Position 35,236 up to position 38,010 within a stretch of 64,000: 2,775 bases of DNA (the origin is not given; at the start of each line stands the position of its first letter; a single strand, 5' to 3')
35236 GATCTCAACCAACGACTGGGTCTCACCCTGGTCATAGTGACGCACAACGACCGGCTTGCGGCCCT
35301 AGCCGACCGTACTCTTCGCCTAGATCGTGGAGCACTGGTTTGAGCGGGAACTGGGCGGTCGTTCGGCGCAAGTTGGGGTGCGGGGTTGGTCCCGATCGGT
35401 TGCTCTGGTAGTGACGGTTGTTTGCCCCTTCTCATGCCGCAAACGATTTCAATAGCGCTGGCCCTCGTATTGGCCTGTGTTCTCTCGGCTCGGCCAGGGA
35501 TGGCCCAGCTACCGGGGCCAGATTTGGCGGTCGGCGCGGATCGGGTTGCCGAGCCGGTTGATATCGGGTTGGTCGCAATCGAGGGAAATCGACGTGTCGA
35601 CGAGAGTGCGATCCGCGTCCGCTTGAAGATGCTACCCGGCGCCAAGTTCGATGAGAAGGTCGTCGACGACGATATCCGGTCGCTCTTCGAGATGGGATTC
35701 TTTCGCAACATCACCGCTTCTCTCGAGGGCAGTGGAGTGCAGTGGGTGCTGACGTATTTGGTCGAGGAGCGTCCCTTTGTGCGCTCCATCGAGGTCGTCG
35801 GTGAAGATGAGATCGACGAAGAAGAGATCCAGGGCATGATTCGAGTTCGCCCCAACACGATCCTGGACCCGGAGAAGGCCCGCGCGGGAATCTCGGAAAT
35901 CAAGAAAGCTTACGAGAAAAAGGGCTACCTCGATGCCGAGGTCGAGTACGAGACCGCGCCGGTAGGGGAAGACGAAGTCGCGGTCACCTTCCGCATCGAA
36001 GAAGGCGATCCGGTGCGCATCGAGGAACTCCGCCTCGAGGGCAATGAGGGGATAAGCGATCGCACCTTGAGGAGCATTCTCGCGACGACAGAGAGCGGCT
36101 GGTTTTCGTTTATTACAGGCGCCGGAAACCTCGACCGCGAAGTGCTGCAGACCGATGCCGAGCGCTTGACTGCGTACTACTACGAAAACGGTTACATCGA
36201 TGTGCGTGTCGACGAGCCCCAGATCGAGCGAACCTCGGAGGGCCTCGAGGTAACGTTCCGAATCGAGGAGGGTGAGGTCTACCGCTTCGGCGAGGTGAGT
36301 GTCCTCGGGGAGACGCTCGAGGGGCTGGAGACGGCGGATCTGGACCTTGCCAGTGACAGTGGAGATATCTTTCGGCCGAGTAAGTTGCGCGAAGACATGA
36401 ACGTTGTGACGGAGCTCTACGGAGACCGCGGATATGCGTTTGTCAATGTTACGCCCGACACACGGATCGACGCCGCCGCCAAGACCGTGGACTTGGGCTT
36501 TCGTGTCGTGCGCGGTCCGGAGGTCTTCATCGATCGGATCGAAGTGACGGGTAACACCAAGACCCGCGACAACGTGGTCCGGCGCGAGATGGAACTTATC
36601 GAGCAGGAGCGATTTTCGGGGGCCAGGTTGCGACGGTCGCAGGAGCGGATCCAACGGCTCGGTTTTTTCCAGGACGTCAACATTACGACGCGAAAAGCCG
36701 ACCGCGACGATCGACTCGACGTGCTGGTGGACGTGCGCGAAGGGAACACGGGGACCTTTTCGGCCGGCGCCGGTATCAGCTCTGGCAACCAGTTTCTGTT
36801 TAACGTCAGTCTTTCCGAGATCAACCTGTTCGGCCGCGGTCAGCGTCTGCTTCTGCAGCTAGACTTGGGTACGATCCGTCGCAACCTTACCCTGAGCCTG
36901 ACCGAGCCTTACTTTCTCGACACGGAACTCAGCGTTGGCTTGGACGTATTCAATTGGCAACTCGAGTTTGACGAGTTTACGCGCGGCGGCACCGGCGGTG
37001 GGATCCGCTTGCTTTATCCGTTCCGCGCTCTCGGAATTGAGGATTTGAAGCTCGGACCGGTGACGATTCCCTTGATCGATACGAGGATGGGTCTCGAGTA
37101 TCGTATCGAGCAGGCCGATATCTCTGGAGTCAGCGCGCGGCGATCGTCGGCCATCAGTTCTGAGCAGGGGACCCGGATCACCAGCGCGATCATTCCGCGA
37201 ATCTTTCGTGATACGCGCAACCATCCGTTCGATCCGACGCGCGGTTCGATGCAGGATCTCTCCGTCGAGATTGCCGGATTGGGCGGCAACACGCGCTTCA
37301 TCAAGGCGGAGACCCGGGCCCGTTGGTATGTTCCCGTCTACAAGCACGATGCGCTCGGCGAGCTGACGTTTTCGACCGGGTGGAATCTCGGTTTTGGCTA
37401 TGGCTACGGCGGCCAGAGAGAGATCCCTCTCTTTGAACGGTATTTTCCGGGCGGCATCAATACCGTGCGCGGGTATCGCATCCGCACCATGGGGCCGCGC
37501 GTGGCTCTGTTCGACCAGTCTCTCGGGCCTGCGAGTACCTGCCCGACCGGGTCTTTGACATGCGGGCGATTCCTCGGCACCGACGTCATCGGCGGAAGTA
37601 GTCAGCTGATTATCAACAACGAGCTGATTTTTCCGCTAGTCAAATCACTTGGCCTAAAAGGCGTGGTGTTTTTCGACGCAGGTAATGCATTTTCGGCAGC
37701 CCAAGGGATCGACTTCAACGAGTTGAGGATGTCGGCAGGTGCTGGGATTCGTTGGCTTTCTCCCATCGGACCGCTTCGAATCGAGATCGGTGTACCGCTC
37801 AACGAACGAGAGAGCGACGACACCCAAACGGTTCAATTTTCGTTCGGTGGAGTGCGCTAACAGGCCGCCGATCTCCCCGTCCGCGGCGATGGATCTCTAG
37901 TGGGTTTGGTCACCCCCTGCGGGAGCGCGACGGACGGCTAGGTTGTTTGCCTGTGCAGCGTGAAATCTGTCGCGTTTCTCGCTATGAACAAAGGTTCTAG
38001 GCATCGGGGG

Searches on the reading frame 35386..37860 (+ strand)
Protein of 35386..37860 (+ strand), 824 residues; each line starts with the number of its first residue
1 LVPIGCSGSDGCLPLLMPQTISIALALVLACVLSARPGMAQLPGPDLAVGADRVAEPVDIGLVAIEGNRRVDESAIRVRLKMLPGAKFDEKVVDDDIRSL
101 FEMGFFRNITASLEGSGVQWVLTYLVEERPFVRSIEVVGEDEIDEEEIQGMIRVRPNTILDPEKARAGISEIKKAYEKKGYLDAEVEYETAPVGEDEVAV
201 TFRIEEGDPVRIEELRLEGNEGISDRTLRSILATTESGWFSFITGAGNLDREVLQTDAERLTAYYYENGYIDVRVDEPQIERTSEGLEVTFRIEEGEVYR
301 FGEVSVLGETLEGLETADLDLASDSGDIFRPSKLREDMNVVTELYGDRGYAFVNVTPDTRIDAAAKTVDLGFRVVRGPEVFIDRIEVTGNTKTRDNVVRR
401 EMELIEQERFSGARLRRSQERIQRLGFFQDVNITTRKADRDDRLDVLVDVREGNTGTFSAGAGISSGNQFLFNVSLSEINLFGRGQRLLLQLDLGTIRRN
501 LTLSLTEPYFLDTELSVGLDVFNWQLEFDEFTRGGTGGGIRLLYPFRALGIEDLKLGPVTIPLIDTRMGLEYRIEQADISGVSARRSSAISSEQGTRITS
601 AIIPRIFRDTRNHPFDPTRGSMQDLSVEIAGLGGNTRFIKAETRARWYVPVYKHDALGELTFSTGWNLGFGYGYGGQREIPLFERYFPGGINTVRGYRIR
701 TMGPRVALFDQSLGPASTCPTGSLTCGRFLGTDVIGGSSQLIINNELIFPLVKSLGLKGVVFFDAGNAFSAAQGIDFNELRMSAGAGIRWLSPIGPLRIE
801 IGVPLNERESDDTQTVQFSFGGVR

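Call 10: search_protein_families(library=pfam, proteins=[window:35386-37860:+], max_evalue=0.001)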
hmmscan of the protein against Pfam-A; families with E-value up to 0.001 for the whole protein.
window:35386-37860:+ (824 aa): 4 families
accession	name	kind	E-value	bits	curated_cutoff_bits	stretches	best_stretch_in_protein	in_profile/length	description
PF01103.29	Omp85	-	3.9e-65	220.9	24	1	480-821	1-322/325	Omp85 superfamily domain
PF07244.20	POTRA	-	1.4e-60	202.4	21.3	5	131-207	2-79/79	Surface antigen variable number repeat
PF08479.16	POTRA_2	-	4.7e-06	26.8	24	0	252-278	34-60/76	POTRA domain, ShlB-type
PF08478.15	POTRA_1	-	7.7e-06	26.6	23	0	382-434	3-55/69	POTRA domain, FtsQ-type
